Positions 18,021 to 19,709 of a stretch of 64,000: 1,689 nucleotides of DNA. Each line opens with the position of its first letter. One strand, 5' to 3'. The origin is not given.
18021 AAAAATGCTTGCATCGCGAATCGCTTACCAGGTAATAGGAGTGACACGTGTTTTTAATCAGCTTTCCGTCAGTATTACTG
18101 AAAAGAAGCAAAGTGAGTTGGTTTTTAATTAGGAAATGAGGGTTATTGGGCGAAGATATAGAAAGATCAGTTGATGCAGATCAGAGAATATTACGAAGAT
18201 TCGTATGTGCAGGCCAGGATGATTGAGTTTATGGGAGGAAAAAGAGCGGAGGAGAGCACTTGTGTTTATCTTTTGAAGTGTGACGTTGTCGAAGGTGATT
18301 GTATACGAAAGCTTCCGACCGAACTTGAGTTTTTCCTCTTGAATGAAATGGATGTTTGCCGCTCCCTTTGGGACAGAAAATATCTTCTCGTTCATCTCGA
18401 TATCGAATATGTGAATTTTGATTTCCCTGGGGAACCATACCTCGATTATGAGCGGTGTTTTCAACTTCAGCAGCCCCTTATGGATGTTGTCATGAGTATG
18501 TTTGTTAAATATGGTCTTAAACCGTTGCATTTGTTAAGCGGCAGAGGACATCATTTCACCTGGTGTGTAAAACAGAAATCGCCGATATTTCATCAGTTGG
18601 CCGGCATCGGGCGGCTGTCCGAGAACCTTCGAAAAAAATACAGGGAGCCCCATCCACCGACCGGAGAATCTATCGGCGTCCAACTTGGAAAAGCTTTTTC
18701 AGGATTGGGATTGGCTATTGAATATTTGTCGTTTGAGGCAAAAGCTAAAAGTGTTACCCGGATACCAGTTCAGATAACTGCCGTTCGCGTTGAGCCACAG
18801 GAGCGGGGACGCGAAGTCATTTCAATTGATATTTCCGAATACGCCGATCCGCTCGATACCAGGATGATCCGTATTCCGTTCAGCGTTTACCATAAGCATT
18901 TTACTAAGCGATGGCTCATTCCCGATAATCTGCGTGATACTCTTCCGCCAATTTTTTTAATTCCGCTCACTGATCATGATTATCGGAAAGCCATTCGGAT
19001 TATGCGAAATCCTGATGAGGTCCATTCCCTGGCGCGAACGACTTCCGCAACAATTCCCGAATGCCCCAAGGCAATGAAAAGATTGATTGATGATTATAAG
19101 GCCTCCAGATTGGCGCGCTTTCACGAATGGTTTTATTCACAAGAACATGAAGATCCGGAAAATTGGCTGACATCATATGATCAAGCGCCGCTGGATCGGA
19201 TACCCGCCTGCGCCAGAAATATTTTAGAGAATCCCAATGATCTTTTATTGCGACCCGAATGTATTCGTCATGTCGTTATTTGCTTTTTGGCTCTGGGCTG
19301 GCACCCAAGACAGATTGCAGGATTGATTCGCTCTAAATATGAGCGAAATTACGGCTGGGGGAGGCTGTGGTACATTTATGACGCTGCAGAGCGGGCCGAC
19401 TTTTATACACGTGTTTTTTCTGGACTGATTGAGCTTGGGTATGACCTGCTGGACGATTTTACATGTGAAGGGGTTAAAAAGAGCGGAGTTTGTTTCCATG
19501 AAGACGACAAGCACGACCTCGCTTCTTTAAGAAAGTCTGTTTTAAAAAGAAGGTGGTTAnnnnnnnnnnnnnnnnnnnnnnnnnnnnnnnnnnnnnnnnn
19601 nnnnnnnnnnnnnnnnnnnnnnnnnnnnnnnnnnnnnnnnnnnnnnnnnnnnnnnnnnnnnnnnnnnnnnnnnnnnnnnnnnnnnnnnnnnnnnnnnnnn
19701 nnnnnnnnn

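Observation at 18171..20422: Operon of an AEP primase-polymerase-like protein and an EndoIV/xylose-isomerase-like TIM barrel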

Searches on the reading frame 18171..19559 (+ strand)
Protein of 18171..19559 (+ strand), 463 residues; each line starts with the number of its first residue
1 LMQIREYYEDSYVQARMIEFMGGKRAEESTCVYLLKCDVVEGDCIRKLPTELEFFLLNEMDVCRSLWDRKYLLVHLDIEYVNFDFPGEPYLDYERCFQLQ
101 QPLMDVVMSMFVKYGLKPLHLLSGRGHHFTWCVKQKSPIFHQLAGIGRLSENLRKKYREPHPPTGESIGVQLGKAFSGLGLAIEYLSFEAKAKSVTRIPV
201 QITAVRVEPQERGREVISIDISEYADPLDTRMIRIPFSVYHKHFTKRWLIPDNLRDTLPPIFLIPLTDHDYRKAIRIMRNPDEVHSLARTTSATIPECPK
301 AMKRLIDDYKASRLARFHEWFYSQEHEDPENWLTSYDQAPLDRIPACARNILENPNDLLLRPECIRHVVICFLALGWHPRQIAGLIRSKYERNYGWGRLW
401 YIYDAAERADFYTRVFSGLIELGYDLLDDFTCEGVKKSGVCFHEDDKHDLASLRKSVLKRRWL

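Call 3: search_protein_families(library=pfam, proteins=[window:18171-19559:+], max_evalue=1)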
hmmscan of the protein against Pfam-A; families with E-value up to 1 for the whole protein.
window:18171-19559:+ (463 aa): 0 families

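Call 4: search_protein_families(library=ncbifam, proteins=[window:18171-19559:+], max_evalue=1)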
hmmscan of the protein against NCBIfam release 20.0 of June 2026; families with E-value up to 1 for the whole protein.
window:18171-19559:+ (463 aa): 0 families

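Call 5: search_solved_structures(query=window:18171-19559:+, max_evalue=10, show_alignments=2)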
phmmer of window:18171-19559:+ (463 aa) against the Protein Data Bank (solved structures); distinct sequences matched with E-value up to 10: 0.

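Call 6: find_homologous_proteins(query=window:18171-19559:+, max_evalue=0.001)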
Query window:18171-19559:+ (463 aa): 1216 proteins with E <= 0.001 among 5546 candidates; the best 120 are listed.
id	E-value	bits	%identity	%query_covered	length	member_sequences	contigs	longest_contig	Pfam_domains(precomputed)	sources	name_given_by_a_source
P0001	0.0e+0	1094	100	100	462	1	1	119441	-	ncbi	ncbi:MAG: hypothetical protein AB1650_09270 [Candidatus Omnitrophota bacterium]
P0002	1.4e-155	537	52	99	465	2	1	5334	-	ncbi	-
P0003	3.3e-155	536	52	99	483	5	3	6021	-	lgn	-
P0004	7.4e-154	531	52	99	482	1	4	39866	-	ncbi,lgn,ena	-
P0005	3.3e-153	529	50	99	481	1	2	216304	-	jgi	jgi:hypothetical protein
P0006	3.6e-152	526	52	99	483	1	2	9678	-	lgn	-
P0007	6.4e-152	525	52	99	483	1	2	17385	-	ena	-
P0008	1.6e-151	524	51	99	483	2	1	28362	-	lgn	-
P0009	5.9e-151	522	52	97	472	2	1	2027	-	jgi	jgi:hypothetical protein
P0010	4.8e-150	519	50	99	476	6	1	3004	-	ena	-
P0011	5.6e-150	518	50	99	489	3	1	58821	-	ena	-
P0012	1.7e-149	517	49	99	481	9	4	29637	-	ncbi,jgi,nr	ncbi:MAG TPA: hypothetical protein PKM59_14755 [Thermodesulfobacteriota bacterium]|nr:hypothetical p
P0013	2.1e-149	517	52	99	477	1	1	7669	-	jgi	jgi:hypothetical protein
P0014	5.4e-149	515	49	98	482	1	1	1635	-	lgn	-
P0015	6.6e-149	515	50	99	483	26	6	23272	-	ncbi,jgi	-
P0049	3.3e-142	493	48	99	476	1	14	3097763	-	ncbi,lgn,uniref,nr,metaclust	ncbi:hypothetical protein [Desulfurivibrio alkaliphilus]|uniref:Uncharacterized protein n=1 Tax=Desu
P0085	1.2e-138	481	47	100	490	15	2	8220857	-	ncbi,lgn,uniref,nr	ncbi:hypothetical protein [Verrucomicrobium spinosum]|uniref:hypothetical protein n=1 Tax=Verrucomic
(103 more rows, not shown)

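Call 10: find_encoding_contigs(protein=P0049, flank=8000, max_places=2)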
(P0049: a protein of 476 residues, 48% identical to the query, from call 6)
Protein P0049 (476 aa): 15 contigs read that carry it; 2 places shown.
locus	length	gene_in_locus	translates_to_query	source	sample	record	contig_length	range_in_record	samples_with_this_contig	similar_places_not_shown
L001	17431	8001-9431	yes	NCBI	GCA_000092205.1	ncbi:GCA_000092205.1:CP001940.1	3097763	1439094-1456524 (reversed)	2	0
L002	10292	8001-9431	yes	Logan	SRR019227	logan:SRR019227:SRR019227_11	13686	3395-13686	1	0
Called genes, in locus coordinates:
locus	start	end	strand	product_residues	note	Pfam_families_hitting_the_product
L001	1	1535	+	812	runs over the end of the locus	-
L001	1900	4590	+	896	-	PF00672:HAMP, PF13188:PAS_8 (faint), PF00989:PAS, PF08448:PAS_4, PF13426:PAS_9, PF00512:HisKA, PF02518:HATPase_c, PF00072:Response_reg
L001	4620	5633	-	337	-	PF04055:Radical_SAM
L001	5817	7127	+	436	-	PF01794:Ferric_reduct, PF00175:NAD_binding_1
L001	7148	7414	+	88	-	-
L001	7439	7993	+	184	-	PF02482:Ribosomal_S30AE, PF00313:CSD (weak)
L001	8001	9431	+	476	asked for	-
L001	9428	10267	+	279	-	PF01261:AP_endonuc_2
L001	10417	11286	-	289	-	PF01261:AP_endonuc_2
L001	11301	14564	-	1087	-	PF02463:SMC_N (faint), PF13476:AAA_23, PF13555:AAA_29 (weak), PF13558:SbcC_Walker_B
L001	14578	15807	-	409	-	PF00149:Metallophos, PF12850:Metallophos_2 (weak), PF12320:SbcD_C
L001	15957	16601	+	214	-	-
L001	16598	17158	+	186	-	-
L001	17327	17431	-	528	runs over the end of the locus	PF00270:DEAD, PF04851:ResIII (weak), PF00271:Helicase_C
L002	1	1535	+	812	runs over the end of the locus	-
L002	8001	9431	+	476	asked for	-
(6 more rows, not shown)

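Call 11: find_encoding_contigs(protein=P0085, flank=8000, max_places=2)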
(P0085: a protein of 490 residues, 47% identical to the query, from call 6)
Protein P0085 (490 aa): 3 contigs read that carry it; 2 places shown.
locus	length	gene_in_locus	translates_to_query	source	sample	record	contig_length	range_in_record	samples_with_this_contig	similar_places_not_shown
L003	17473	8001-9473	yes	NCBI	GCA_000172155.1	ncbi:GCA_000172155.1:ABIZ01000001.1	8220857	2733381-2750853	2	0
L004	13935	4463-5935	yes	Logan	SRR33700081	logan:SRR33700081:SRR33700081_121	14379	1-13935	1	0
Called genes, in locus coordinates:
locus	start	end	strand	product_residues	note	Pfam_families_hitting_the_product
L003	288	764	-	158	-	PF00210:Ferritin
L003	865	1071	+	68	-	-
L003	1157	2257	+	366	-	PF01207:Dus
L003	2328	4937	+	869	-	PF22842:Pel9A-like_beta_helix (faint), PF21231:GH141_M (weak), PF05048:NosD (faint), PF13229:Beta_helix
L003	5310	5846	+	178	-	PF09832:DUF2059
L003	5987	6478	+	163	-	PF09832:DUF2059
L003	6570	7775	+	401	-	PF07690:MFS_1, PF00083:Sugar_tr, PF07690:MFS_1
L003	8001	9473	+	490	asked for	-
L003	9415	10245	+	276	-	PF01261:AP_endonuc_2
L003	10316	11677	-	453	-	PF07586:HXXSHH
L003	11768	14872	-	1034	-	PF13442:Cytochrome_CBB3 (faint), PF07635:PSCyt1, PF07626:PSD3, PF07637:PSD5, PF07631:PSD4, PF07627:PSCyt3, PF07624:PSD2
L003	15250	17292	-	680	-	PF05448:AXE1 (weak), PF12146:Hydrolase_4 (faint), PF00326:Peptidase_S9 (faint)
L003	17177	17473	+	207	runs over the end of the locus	-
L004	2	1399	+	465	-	?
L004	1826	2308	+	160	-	PF09832:DUF2059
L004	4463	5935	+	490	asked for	-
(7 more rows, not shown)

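Call 12: find_related_loci(query=A1, collection=genome_contigs, flank=6000)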
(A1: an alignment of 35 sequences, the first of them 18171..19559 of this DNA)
Query A1 (463 aa) in genome_contigs; peptide patterns used: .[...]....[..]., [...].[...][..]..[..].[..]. (x = any residue, [..] = any of these).
469 stretches matched a pattern; 403 encode a relative of the query (tblastn E <= 1e-3); the best 80 are kept; 80 distinct loci.
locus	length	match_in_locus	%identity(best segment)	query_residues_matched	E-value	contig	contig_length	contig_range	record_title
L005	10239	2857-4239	52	2-460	8e-157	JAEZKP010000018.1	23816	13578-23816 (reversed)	MAG: Fibrobacteres bacterium isolate OH_CDB_35 k127_2250654, whole genome shotgun sequence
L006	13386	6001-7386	50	3-461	2e-155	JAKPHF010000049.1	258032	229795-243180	MAG: Planctomycetota bacterium isolate USOA134_maxbin.073 k141_891648, whole genome shotgun sequence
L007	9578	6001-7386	50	2-460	5e-153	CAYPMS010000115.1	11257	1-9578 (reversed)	MAG TPA_asm: uncultured Fibrobacter sp. isolate SRP167436_co1_203 genome assembly, contig: NODE_9673_length_11257_cov_19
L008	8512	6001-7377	49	3-461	1e-151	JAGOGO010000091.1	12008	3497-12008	MAG: Deltaproteobacteria bacterium isolate Go_SlDig_bin_103 Go_SlDig_15906_length_12008_cov_7.277839, whole genome shotg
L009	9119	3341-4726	50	2-460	6e-151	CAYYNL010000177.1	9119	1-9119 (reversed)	MAG TPA_asm: uncultured Fibrobacter sp. isolate SRP167436_co1_179 genome assembly, contig: NODE_12795_length_9119_cov_18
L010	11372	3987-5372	50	2-460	7e-150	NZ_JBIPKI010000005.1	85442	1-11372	Desulfurivibrio sp. C05AmB 5, whole genome shotgun sequence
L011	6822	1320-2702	50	4-461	2e-150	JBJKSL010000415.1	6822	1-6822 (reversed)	MAG: Phycisphaerae bacterium isolate Bin_81 S1Ck127_3477995_flag_1_multi_5.0000_len_6822, whole genome shotgun sequence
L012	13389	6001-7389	49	1-460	2e-149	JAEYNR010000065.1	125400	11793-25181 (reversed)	MAG: Fibrobacteres bacterium isolate OH_CBB_122 k127_1662081, whole genome shotgun sequence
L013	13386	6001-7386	50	2-460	2e-149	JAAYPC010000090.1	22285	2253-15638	MAG: Fibrobacter sp. isolate AS22ysBPME_152 35002_AS22, whole genome shotgun sequence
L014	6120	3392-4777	49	2-460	7e-150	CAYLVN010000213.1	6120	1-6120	MAG TPA_asm: uncultured Fibrobacter sp. isolate SRP192927_co6_750 genome assembly, contig: NODE_35385_length_6120_cov_4.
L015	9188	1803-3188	48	2-460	2e-148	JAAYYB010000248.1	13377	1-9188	MAG: Fibrobacter sp. isolate AS06rmzACSIP_199 518208_AS06, whole genome shotgun sequence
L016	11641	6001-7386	48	2-460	9e-148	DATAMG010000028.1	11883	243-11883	MAG TPA_asm: Chitinispirillaceae bacterium isolate SMAG_U6984 k141_545282, whole genome shotgun sequence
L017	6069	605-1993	49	1-460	4e-148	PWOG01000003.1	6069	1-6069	MAG: Desulfobulbaceae bacterium isolate CSSed10_361 CS-Sed10-C42352, whole genome shotgun sequence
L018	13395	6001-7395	50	1-460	3e-147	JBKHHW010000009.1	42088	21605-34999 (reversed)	MAG: Chitinispirillaceae bacterium isolate D1M07_6 NODE_220_length_42088_cov_15.489473, whole genome shotgun sequence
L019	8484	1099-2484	49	3-461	2e-146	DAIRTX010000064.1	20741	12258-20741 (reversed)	MAG TPA_asm: Verrucomicrobiota bacterium isolate CTOTU10862 NODE_458_length_20741_cov_10.112056, whole genome shotgun se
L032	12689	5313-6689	47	2-457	6e-142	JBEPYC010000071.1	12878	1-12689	MAG: Chitinivibrionales bacterium isolate 02_S197.semibin_refined.153 NODE_1185_length_12878_cov_1.570857:0-12878, whole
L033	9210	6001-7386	47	2-460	9e-142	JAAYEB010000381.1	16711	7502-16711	MAG: Fibrobacter sp. isolate AS06rmzACSIP_609 518929_AS06, whole genome shotgun sequence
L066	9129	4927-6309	47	4-461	2e-134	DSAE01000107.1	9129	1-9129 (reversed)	MAG TPA_asm: Desulfobacteraceae bacterium isolate SpSt-1141 Ga0129302_1004521, whole genome shotgun sequence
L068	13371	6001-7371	46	7-461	8e-134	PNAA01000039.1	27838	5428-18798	MAG: Spartobacteria bacterium isolate palsa_1392 73.20110800_P1D.12_contig_16790, whole genome shotgun sequence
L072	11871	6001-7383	47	4-461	1e-132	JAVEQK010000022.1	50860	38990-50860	MAG: Desulfobulbaceae bacterium isolate BF_dRep_26 NODE_1844_length_50860_cov_59.194430_Biofilm4, whole genome shotgun s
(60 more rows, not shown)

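Call 19: search_solved_structures(query=A1, max_evalue=10, show_alignments=3)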
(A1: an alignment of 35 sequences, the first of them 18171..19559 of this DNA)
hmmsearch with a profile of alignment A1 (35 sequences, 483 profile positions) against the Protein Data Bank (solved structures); distinct sequences matched with E-value up to 10: 0.

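Call 20: predict_structure(alignment_id=A1)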
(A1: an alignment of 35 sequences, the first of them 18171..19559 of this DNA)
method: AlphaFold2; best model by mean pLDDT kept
length: 463 residues; sequences in the alignment: 35
mean_pLDDT: 92.5   pTM: 0.93
mean pLDDT of the five models: 92.5, 91.9, 91.5, 91.0, 90.8
residues with pLDDT >= 90: 387; 70-90: 56; 50-70: 20; < 50: 0
segments of 3 or more residues with pLDDT < 50: none
pLDDT, mean of each block of 10 residues (from residue 1): 91 98 97 84 80 95 96 98 94 94 97 98 95 98 96 93 95 98 98 96 95 97 93 95 76 83 88 93 96 97 98 98 93 93 93 89 96 97 94 70 84 98 94 92 75 94 87
secondary structure, 60 per line:
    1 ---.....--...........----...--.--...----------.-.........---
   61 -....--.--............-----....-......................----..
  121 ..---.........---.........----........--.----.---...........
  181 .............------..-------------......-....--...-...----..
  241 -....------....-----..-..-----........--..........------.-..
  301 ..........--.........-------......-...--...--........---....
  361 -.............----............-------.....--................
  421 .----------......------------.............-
elements in order: H4-8 H11-21 E34-36 H49-57 E62-65 E71-82 H88-91 H93-114 E119-122 E126-134 H138-146 H151-158 H170-193 E215-220 H222-225 E232-234 H242-245 H252-255 H271-278 H281-290 H299-310 H313-321 H329-334 H346-353 H357-360 H362-374 H379-390 H398-402 H405-421 H432-437 H450-462

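Call 22: search_protein_representatives(alignment_id=A1)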
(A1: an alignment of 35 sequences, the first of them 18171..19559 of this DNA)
Query: 35 sequences, 483 profile positions. Proteins with E-value up to 0.001 (for the whole library): 688; up to 1e-10: 560; up to 1e-30: 297. The best 150 are listed.
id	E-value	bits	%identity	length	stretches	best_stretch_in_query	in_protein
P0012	3.6e-213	724.7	-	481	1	2-478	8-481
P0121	2.1e-194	662.9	-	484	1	4-482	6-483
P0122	3.2e-193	658.9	-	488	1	5-483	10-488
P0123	5.1e-187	638.5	-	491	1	3-478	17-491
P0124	1.4e-186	637.1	-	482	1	2-478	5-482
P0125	2.3e-183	626.4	-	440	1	4-425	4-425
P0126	8.7e-178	608.1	-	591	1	2-463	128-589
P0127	3.2e-175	599.6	-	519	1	3-483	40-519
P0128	5.0e-175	599.0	-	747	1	1-459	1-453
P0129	1.3e-174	597.6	-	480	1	2-464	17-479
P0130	5.8e-174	595.5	-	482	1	3-478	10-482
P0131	1.6e-169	580.8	-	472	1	1-465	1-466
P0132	6.1e-169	578.9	-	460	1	1-463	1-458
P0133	2.4e-168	576.9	-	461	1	5-464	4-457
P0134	6.6e-168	575.5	-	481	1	7-477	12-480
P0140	6.0e-154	529.4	-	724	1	16-427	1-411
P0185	2.6e-105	369.1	-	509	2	38-462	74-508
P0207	3.9e-90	319.0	-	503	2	42-456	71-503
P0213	3.5e-87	309.3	-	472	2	51-430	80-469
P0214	6.1e-87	308.5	-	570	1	45-460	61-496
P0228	9.1e-80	284.8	-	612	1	8-465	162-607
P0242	1.1e-72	261.4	-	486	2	42-452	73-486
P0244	2.2e-71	257.2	-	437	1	45-453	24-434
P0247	1.6e-69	251.0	-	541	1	42-456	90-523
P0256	4.8e-64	233.0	-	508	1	53-461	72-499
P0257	7.5e-64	232.3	-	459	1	45-452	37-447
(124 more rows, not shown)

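Call 23: search_protein_families(library=pfam, proteins=[P0128, P0140, P0126, P0228, P0214, P0247], max_evalue=0.01)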
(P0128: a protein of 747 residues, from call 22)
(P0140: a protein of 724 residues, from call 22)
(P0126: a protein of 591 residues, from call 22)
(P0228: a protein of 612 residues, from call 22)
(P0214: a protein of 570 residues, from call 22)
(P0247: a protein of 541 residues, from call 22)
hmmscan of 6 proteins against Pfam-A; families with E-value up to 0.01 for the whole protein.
P0128 (747 aa): 1 family
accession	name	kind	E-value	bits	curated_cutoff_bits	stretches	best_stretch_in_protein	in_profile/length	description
PF01261.30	AP_endonuc_2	-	3.4e-29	102.7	31.1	1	487-729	2-243/249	Xylose isomerase-like TIM barrel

P0140 (724 aa): 1 family
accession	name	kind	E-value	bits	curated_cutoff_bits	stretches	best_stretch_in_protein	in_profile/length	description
PF01261.30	AP_endonuc_2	-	8.3e-36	124.4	31.1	1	469-703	3-243/249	Xylose isomerase-like TIM barrel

P0126 (591 aa): 0 families

P0228 (612 aa): 1 family
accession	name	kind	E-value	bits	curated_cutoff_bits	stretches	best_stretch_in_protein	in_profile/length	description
PF00571.33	CBS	-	3.5e-23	82.1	24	2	69-122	1-54/57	CBS domain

P0214 (570 aa): 0 families

P0247 (541 aa): 0 families

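Call 27: search_protein_families(library=padloc, proteins=[window:18171-19559:+], max_evalue=1)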
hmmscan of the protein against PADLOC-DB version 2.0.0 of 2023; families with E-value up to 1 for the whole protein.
window:18171-19559:+ (463 aa): 0 families

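Call 28: search_protein_families(library=phrogs, proteins=[window:18171-19559:+], max_evalue=1)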
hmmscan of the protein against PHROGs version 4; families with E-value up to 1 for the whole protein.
window:18171-19559:+ (463 aa): 0 families
